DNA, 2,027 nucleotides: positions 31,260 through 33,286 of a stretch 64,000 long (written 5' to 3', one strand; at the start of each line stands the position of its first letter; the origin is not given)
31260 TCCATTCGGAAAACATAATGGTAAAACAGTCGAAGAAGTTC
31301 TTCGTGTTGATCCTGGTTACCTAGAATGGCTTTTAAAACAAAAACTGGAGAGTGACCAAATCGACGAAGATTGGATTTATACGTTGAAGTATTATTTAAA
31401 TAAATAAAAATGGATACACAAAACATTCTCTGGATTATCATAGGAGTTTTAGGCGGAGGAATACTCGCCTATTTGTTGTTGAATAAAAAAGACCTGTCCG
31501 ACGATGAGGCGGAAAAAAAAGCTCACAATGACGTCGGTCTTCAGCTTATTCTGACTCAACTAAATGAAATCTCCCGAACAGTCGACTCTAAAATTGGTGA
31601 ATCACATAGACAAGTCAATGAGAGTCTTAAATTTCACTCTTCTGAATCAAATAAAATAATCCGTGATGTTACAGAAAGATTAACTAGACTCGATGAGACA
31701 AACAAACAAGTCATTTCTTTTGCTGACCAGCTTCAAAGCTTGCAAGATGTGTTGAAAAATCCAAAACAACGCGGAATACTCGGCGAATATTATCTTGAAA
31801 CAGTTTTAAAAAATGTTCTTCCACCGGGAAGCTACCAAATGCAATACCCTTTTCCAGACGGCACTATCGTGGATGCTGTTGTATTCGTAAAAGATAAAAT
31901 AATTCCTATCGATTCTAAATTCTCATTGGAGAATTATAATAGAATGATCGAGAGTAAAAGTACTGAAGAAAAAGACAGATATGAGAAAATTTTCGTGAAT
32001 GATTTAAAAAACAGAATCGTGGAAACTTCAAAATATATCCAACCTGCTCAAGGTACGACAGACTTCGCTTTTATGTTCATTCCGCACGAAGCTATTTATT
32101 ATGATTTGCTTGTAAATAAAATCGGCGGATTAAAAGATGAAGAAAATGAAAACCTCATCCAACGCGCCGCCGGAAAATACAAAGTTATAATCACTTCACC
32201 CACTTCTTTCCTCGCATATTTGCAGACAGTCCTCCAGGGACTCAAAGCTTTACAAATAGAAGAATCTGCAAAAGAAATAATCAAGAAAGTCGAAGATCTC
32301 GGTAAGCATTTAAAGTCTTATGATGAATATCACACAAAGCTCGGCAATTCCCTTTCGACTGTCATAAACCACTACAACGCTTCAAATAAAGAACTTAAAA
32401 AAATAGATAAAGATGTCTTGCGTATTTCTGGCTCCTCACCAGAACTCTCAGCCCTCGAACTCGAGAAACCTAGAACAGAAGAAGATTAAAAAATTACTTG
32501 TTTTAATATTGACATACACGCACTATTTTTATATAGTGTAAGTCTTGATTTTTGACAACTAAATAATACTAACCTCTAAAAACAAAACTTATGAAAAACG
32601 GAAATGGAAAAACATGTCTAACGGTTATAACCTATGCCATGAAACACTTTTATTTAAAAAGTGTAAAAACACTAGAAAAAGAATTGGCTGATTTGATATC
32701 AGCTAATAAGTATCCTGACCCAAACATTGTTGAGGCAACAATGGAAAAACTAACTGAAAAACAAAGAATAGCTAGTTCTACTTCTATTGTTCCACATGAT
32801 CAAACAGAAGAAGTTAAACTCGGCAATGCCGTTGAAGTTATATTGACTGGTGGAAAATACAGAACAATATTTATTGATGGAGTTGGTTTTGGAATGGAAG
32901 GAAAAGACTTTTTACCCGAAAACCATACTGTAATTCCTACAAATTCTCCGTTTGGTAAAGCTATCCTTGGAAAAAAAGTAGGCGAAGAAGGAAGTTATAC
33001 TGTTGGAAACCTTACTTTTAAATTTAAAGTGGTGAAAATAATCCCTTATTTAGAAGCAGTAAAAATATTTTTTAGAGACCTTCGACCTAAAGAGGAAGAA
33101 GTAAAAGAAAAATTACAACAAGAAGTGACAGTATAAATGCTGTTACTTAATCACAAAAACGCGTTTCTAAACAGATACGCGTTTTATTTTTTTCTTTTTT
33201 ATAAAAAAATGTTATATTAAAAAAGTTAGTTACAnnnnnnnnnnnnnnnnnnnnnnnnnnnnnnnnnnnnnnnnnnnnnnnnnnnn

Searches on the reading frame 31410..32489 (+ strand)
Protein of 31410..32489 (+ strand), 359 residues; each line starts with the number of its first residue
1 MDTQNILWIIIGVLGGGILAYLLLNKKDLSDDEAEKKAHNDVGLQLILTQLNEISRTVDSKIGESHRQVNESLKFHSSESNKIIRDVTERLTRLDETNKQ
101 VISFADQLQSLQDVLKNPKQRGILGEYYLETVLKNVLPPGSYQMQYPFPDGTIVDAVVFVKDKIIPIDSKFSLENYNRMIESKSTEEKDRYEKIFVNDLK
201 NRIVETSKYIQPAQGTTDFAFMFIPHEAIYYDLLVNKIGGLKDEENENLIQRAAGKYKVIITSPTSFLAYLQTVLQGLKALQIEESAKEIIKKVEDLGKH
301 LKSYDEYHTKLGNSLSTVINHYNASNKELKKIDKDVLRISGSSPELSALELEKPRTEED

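Call 12: search_protein_families(library=pfam, proteins=[window:31410-32489:+], max_evalue=0.001)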
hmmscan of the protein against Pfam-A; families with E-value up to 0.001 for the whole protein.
window:31410-32489:+ (359 aa): 1 family
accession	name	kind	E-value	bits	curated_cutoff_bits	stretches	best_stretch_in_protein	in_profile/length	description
PF02646.22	RmuC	-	9.9e-52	176.3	26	1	50-334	2-272/291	RmuC family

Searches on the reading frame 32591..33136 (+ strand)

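Call 56: search_protein_families(library=pfam, proteins=[window:32591-33136:+], max_evalue=0.01)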
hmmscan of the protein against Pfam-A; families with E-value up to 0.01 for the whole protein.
window:32591-33136:+ (181 aa): 1 family
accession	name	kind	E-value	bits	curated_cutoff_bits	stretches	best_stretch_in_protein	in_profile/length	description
PF01272.25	GreA_GreB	-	1.9e-08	34.6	26.9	1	109-150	35-75/77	Transcription elongation factor, GreA/GreB, C-term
